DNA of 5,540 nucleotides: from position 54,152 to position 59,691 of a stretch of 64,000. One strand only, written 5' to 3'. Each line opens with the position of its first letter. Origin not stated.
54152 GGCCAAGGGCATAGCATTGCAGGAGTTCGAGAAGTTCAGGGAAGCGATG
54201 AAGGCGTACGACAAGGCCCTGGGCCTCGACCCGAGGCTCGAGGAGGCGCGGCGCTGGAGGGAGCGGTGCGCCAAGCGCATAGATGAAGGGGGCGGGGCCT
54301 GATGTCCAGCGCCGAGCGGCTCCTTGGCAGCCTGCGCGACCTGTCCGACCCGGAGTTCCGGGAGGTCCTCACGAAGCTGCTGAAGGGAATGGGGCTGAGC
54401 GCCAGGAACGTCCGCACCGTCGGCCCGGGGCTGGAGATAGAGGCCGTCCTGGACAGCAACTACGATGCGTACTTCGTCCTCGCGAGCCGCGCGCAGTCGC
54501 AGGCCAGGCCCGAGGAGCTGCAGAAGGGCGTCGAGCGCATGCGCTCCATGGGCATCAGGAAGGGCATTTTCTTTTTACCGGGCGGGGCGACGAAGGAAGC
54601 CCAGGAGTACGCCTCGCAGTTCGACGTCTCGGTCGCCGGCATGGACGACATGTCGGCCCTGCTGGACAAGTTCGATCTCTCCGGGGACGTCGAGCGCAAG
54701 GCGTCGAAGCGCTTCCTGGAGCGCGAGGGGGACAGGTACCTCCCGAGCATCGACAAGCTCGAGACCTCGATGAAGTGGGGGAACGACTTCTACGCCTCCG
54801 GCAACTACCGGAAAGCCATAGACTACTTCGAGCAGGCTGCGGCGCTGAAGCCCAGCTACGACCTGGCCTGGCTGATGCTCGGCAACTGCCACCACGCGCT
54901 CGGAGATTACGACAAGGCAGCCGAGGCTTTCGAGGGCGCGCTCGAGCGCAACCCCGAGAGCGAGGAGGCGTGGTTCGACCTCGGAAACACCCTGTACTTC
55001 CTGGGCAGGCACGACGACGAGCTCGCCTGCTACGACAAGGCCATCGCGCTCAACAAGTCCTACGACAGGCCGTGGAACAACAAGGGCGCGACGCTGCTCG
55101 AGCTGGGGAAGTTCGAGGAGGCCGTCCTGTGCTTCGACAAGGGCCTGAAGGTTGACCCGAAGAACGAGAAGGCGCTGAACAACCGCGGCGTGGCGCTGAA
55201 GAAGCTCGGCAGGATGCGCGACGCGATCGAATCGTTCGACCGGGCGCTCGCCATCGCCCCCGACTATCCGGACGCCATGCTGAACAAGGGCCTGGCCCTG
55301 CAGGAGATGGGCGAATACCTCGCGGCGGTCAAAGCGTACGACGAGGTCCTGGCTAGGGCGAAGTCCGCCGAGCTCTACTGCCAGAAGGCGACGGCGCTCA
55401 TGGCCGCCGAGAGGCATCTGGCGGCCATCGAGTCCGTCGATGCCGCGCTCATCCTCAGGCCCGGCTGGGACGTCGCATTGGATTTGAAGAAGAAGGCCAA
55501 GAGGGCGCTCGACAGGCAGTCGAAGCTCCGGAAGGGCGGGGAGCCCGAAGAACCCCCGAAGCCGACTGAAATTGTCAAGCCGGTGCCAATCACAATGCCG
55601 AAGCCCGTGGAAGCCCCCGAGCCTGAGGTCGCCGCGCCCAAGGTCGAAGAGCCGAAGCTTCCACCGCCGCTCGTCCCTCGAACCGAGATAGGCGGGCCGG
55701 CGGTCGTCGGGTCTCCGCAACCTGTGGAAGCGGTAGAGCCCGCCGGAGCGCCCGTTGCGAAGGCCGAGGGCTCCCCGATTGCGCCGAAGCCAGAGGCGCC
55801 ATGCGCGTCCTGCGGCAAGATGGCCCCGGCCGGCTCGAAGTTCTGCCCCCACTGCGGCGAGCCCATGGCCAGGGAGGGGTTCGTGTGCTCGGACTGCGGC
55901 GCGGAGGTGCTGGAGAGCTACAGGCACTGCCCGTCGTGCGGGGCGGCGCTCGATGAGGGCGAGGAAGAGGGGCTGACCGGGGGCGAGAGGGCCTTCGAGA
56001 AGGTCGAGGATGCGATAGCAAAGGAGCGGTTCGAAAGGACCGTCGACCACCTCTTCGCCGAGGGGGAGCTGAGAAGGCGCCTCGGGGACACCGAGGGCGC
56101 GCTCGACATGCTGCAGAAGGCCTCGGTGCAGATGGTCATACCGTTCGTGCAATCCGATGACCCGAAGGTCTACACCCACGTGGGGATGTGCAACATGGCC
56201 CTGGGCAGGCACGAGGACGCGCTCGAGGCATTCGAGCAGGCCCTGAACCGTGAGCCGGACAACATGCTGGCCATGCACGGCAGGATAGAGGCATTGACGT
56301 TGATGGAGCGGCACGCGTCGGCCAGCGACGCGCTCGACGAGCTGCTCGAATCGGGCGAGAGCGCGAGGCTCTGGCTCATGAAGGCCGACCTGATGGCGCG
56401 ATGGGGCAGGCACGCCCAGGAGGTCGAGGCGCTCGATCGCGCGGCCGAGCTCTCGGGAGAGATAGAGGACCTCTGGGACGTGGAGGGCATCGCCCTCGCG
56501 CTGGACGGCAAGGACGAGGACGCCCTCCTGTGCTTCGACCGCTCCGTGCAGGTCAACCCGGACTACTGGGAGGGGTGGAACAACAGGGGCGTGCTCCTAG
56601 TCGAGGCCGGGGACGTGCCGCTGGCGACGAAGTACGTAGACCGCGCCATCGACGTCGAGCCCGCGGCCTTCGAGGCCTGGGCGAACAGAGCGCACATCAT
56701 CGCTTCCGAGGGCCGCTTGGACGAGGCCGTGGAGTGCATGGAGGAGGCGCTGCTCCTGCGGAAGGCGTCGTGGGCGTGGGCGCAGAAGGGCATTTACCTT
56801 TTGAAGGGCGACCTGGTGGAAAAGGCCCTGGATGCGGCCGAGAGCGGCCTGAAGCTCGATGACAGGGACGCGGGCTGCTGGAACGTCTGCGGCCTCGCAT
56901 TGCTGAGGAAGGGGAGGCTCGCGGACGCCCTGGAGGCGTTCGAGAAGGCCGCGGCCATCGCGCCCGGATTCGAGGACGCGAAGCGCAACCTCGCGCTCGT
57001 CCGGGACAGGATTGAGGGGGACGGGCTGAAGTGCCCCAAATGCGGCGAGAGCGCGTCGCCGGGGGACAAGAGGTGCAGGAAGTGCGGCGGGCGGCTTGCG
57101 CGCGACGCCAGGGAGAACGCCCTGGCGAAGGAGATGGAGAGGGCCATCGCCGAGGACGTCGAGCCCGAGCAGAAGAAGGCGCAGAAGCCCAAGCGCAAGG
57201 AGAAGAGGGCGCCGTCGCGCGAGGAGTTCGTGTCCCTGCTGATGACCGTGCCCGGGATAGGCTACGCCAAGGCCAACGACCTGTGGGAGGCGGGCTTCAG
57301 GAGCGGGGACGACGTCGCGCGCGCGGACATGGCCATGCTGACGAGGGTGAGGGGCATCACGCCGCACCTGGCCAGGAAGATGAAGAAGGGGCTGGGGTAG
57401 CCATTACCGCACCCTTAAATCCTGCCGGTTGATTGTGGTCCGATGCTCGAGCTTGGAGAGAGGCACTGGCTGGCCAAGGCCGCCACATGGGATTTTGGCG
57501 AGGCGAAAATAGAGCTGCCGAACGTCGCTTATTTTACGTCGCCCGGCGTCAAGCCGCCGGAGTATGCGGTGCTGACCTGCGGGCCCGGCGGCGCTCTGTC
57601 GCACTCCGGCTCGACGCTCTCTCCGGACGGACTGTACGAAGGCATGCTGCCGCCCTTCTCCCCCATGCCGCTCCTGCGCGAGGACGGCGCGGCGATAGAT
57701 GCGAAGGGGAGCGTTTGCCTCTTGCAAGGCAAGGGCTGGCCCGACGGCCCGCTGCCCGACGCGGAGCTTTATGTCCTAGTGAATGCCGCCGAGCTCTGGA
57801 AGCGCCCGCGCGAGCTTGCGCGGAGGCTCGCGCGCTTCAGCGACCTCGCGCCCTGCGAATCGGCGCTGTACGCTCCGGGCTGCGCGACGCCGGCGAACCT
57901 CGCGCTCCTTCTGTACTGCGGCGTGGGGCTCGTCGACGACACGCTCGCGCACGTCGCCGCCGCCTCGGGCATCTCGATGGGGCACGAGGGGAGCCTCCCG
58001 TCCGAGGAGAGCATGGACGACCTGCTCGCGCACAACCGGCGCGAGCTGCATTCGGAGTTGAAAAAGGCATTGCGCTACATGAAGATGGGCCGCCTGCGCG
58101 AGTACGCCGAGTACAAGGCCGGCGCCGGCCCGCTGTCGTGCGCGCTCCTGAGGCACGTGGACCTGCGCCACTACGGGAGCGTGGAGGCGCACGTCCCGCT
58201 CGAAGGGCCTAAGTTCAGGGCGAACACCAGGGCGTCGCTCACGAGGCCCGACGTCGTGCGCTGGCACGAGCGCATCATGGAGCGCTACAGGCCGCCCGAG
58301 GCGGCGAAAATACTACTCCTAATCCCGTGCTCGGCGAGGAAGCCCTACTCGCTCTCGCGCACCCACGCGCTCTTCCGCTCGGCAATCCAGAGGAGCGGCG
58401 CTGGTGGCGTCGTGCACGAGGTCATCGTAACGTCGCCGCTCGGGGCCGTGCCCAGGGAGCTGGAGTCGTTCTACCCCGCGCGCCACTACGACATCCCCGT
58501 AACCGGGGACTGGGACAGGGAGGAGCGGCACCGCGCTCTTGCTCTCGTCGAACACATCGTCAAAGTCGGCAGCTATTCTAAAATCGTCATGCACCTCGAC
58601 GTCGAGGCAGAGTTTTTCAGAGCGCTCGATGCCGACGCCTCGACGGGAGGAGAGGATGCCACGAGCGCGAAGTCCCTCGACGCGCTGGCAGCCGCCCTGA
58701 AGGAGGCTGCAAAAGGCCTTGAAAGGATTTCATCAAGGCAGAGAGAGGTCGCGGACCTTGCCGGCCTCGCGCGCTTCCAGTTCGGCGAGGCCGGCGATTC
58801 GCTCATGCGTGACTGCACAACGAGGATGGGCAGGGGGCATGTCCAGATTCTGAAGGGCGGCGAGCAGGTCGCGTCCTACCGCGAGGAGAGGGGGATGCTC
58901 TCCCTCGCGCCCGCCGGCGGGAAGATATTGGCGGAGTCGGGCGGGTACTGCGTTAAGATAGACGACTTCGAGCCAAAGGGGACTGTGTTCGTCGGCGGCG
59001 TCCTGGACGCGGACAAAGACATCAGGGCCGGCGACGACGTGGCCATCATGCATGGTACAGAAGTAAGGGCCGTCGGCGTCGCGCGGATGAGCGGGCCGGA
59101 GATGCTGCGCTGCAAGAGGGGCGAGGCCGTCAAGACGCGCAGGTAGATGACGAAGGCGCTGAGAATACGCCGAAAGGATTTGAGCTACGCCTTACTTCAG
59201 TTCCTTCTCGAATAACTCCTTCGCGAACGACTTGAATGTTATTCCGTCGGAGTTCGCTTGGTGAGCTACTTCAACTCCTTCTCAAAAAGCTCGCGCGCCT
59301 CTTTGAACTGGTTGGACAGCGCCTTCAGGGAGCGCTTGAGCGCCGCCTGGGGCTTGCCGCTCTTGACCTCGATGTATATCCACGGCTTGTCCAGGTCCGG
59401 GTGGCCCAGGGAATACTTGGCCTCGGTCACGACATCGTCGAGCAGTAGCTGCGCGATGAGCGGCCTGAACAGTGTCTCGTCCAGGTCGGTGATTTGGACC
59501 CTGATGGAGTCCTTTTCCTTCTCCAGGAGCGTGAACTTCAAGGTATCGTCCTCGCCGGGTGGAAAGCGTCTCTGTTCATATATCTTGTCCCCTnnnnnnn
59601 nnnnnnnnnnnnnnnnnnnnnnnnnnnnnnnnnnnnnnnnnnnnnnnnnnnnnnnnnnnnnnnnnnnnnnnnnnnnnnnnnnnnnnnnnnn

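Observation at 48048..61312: Cluster of zinc-ribbon / coiled-coil / TPR / helix-hairpin-helix proteins, including an Mrr-fold nuclease-domain giant protein, embedded among translation and tRNA-modification genes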

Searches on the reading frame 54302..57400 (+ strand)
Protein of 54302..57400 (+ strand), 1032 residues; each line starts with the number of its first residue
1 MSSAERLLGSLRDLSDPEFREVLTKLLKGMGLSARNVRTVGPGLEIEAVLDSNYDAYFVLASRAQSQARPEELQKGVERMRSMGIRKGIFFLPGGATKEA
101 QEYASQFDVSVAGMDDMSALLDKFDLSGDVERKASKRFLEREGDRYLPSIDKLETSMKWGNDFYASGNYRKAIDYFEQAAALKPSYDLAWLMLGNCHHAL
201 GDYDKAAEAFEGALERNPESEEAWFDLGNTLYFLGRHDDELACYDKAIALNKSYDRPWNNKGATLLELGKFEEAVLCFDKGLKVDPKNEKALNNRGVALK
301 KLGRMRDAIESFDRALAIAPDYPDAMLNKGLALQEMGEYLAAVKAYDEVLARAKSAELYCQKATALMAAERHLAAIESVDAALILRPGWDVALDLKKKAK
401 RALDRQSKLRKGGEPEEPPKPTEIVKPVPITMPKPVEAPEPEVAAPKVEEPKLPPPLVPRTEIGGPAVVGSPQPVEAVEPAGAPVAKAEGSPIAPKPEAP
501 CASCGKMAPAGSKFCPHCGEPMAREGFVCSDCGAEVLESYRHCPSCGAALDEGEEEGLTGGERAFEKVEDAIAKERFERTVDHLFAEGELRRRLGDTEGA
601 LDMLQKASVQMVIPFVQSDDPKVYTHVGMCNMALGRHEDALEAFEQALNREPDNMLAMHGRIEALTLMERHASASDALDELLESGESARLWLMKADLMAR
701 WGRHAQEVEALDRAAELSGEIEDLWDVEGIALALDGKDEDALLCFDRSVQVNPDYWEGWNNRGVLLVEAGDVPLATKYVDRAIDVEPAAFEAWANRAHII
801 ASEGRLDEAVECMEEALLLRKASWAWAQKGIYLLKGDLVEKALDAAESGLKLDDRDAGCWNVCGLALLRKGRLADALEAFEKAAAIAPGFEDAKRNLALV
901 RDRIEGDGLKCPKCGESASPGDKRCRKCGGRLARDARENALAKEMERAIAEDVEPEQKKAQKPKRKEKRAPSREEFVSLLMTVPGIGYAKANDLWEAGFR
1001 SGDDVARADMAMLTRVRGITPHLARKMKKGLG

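Call 4: search_protein_families(library=pfam, proteins=[window:54302-57400:+], max_evalue=0.01)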
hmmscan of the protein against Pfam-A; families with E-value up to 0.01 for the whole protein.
window:54302-57400:+ (1032 aa): 39 families (the best 25 are shown)
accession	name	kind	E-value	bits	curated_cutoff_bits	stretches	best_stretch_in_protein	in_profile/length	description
PF00515.34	TPR_1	-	7.2e-71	231.8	27.8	8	290-322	2-34/34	Tetratricopeptide repeat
PF07719.23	TPR_2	-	6.2e-68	219.8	27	7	189-219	3-33/34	Tetratricopeptide repeat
PF13181.12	TPR_8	-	2.2e-53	174.3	25.7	6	189-219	3-33/34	Tetratricopeptide repeat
PF13432.12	TPR_16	-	6.6e-49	164.3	32.7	6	158-220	2-64/65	Tetratricopeptide repeat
PF13414.12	TPR_11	-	2.4e-45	152.4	26.8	5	264-303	3-42/42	TPR repeat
PF13431.12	TPR_17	-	2.1e-41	137.1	24.4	5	243-274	1-32/34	Tetratricopeptide repeat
PF13428.12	TPR_14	-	6.5e-37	122.6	23.5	3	189-229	3-43/44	Tetratricopeptide repeat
PF13424.12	TPR_12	-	9.2e-34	115.9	30.1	3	290-354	4-76/77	Tetratricopeptide repeat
PF14559.12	TPR_19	-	1.5e-32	112.2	25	4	164-208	2-46/68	Tetratricopeptide repeat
PF13371.12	TPR_9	-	7.5e-28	96.8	35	5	738-788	11-61/73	Tetratricopeptide repeat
PF13176.12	TPR_7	-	1.7e-24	84.2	27.9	1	189-220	1-34/36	Tetratricopeptide repeat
PF13174.12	TPR_6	-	1.9e-20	72.5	26.3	1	189-220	2-33/33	Tetratricopeptide repeat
PF23914.1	TPR_CcmH_CycH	-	1e-18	68.1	42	2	187-289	50-155/158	Cytochrome c-type biogenesis protein H TPR domain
PF13374.12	TPR_10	-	3.6e-17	62.2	27.5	0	325-354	4-33/42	Tetratricopeptide repeat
PF13240.11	Zn_Ribbon_1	-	1.1e-12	47.7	25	3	501-521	2-22/23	zinc-ribbon domain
PF14520.12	HHH_5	-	7.4e-09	36.4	27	1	978-1031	2-55/57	Helix-hairpin-helix domain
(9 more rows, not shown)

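Call 5: search_protein_families(library=ncbifam, proteins=[window:54302-57400:+], max_evalue=0.01)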
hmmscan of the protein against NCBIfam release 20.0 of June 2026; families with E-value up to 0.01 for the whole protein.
window:54302-57400:+ (1032 aa): 38 families (the best 25 are shown)
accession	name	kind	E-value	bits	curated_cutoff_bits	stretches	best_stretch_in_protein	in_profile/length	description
NF040959.1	MamA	equivalog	7.5e-48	162.7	200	5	259-387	41-170/204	magnetosome protein MamA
TIGR02521.1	type_IV_pilW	equivalog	1.2e-39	136.3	154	4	156-293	34-173/234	type IV pilus biogenesis/stability protein PilW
TIGR02917.1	PEP_TPR_lipo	equivalog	1.6e-36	125.6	312.2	4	165-356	137-328/899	XrtA/PEP-CTERM system TPR-repeat protein PrsT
NF033762.1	social_mot_Tgl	equivalog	1e-28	100.3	225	3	267-387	43-167/252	social motility TPR repeat lipoprotein Tgl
NF008391.2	PRK11189.1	equivalog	2.9e-28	99.2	250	3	267-350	77-160/297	lipoprotein NlpI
TIGR02552.1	LcrH_SycD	equivalog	3e-26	91.8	104.8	4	151-253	16-118/136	SycD/LcrH family type III secretion system chaperone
NF033920.0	C39_PA2778_fam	equivalog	8.3e-26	90.9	150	3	158-251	161-254/255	PA2778 family cysteine peptidase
NF047507.1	TPR_BatC_Lepto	exception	2.8e-18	66.2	175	2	159-223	64-132/214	TPR repeat-containing protein BatC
TIGR00990.1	3a0801s09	subfamily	1e-17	64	757.25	2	226-326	132-230/615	mitochondrial import receptor subunit TOM70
NF040561.1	PrimPol_Msp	equivalog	1.2e-17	63.7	200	1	168-237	6-75/515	CRISPR-associated primase-polymerase type A1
NF052415.1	T3SS_chap_SctY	equivalog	3.2e-15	56.5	70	1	262-351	13-105/106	type III secretion apparatus assembly chaperone SctY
NF002725.1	PRK02603.1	equivalog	6e-15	55.7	143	1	165-247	47-132/173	photosystem I assembly protein Ycf3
NF033758.1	gliding_GltE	equivalog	1.1e-14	54.3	225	2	279-353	280-355/411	adventurous gliding motility TPR repeat lipoprotein GltE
NF047371.1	FlcA_CTERM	equivalog_domain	2.5e-13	49.4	300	1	160-248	445-534/646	periplasmic flagellar collar protein FlcA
NF053607.1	CHU_0125_OmpA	equivalog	1.8e-12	46.6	620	2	259-376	23-139/639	CHU_0125 family OmpA-like outer membrane integrity protein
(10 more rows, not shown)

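Call 7: find_encoding_contigs(protein=window:54302-57400:+, flank=10000, max_places=6)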
Protein window:54302-57400:+ (1032 aa): 1 contig read that carries it; 1 place shown.
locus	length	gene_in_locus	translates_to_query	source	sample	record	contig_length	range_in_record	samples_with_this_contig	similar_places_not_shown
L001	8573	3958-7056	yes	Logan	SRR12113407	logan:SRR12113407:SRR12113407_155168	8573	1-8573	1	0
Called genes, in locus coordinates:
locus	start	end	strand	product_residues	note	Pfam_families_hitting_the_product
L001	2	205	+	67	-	?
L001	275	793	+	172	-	-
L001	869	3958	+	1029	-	-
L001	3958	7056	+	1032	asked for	PF13432:TPR_16, PF13428:TPR_14, PF14559:TPR_19, PF13432:TPR_16, PF00515:TPR_1, PF13414:TPR_11, PF13424:TPR_12, PF13432:TPR_16, +34 more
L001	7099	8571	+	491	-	?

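Call 18: search_protein_families(library=padloc, proteins=[window:54302-57400:+], max_evalue=0.01)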
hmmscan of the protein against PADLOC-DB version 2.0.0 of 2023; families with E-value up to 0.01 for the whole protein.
window:54302-57400:+ (1032 aa): 5 families
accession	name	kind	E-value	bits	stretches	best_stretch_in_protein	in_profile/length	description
PDLC01169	TPR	-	6.5e-06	23.7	0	290-367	150-225/252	TPR repeats containing protein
PDLC01101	PrimPol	-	3.2e-05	20.8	0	769-816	46-93/490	adaptation polymerase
PDLC01172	TPR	-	0.0033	14.3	0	622-659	85-122/448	TPR repeats containing protein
PDLC04781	PDC-M71B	-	0.0077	13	0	161-219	124-182/515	-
PDLC02907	TPR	-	0.008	12.7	0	160-220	621-681/864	-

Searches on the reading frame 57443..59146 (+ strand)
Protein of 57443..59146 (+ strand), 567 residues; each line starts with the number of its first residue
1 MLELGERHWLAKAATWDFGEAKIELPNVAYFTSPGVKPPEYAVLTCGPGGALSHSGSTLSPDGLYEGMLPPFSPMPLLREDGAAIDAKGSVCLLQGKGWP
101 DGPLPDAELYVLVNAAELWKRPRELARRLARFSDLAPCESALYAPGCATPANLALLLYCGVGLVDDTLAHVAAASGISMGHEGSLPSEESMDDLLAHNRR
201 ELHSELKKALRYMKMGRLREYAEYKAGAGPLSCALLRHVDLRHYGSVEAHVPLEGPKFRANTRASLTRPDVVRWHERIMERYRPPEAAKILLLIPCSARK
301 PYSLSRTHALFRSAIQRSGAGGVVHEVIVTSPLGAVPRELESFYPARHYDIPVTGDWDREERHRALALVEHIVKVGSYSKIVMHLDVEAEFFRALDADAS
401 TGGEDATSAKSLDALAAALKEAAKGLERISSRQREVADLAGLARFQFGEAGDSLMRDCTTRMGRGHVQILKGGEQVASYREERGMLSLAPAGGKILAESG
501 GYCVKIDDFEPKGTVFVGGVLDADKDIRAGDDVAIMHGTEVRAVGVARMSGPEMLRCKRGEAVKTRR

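Call 4: search_protein_families(library=pfam, proteins=[window:57443-59146:+], max_evalue=0.01)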
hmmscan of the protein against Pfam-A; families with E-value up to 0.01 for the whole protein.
window:57443-59146:+ (567 aa): 3 families
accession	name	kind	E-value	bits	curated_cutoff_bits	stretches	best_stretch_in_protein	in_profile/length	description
PF17884.7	DUF5591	-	6.2e-46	156.4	26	1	271-419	1-150/150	Domain of unknown function (DUF5591)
PF01472.26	PUA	-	1.5e-12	47.7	24.8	1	514-567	18-72/74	PUA domain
PF14810.12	TGT_C2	-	2.3e-07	31.4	25.3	1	441-499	5-68/72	Patch-forming domain C2 of tRNA-guanine transglycosylase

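Call 5: search_protein_families(library=ncbifam, proteins=[window:57443-59146:+], max_evalue=0.01)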
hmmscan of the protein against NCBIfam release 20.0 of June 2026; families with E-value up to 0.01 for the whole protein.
window:57443-59146:+ (567 aa): 11 families
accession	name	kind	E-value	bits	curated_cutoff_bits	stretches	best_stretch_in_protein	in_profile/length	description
NF040592.1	tRNA_mod_ArcS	equivalog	1.8e-122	409.9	440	1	106-567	95-574/575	archaeosine synthase subunit alpha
NF053620.1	ArchsnAlpArcSThp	equivalog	2e-86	290.4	600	1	108-566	65-515/515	archaeosine synthase subunit alpha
NF010368.0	PRK13795.1-3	equivalog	6.1e-09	34.7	588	1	514-566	147-200/635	hypothetical protein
TIGR00432.2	arcsn_tRNA_tgt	equivalog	3.4e-08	32.3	350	1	187-351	292-439/441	tRNA guanosine(15) transglycosylase TgtA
NF010367.0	PRK13795.1-2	equivalog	3.9e-07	28.9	456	1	480-567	105-198/584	hypothetical protein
TIGR00451.1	unchar_dom_2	domain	1.3e-06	28.5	27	1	512-566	46-102/107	uncharacterized domain 2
TIGR03684.1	arCOG00985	hypoth_equivalog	1.9e-06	27.8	120.6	1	515-565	91-143/154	arCOG04150 universal archaeal PUA-domain protein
NF011153.0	PRK14560.1-4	equivalog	8.3e-05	22.6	169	1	515-565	97-149/162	putative RNA-binding protein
NF011151.0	PRK14560.1-2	equivalog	0.0002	21.3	291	1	515-565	106-158/172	putative RNA-binding protein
TIGR00425.1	CBF5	equivalog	0.0029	16.8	238.15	1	515-567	256-309/322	RNA-guided pseudouridylation complex pseudouridine synthase subunit Cbf5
NF010369.0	PRK13795.1-4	equivalog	0.0048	15.2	1086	1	515-567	153-207/633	hypothetical protein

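Call 12: find_related_loci(query=window:57443-59146:+, collection=genome_contigs, flank=10000)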
Query window:57443-59146:+ (567 aa) in genome_contigs; peptide patterns used: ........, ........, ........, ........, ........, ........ (x = any residue, [..] = any of these).
46 stretches matched a pattern, but none encodes a relative of the query by tblastn (E <= 1e-3).

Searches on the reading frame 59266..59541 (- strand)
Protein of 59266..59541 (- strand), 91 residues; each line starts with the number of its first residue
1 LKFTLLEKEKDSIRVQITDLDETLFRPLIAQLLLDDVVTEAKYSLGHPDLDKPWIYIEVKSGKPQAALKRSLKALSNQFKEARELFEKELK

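Call 74: search_protein_families(library=pfam, proteins=[window:59266-59541:-], max_evalue=0.001)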
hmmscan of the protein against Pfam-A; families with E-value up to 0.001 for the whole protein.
window:59266-59541:- (91 aa): 1 family
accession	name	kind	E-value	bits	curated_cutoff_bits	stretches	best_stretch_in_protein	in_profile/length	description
PF13656.11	RNA_pol_L_2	-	2.1e-13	50.2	27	1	13-83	2-73/75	RNA polymerase Rpb3/Rpb11 dimerisation domain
